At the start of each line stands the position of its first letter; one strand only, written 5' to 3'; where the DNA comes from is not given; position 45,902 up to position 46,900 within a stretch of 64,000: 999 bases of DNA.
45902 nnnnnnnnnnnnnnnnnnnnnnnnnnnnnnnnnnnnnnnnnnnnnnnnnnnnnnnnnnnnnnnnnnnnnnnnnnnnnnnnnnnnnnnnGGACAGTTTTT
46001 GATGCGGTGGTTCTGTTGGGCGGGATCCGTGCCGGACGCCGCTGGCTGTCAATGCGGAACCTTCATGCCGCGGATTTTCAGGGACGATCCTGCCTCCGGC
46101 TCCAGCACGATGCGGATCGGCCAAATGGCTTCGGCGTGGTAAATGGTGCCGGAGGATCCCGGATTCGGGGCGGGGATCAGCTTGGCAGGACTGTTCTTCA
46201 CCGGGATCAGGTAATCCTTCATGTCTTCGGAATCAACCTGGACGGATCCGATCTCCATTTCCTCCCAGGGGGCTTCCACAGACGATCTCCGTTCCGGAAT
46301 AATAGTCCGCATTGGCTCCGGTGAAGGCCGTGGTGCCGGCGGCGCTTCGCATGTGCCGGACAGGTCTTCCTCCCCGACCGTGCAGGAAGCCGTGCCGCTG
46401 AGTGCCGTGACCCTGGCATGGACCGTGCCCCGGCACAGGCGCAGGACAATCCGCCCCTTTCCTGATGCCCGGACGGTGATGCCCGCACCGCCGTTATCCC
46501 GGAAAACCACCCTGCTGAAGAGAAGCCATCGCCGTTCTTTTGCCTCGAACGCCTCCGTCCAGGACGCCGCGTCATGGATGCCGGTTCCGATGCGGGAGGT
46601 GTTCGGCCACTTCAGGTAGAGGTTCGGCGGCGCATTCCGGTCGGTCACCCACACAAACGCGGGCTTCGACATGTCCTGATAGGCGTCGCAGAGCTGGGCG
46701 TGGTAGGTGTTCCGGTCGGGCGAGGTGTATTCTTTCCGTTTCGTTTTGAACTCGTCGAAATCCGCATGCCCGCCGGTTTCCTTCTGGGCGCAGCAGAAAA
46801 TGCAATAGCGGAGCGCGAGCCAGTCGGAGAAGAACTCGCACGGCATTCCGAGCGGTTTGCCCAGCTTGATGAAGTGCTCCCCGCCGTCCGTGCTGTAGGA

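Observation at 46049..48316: GH43 gene carries two G-to-A lesions: ATA at the start position and TGA at the DLVNW tryptophan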

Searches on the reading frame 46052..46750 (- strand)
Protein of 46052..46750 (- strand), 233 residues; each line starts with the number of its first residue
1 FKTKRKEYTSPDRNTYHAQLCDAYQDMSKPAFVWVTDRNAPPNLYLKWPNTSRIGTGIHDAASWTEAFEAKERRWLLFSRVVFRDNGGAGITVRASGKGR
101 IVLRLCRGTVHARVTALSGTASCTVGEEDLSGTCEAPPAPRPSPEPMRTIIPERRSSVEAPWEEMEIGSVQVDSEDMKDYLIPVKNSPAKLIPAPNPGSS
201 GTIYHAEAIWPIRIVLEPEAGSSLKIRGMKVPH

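Call 26: search_protein_families(library=pfam, proteins=[window:46052-46750:-], max_evalue=0.01)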
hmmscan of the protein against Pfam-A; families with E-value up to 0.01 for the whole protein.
window:46052-46750:- (233 aa): 0 families
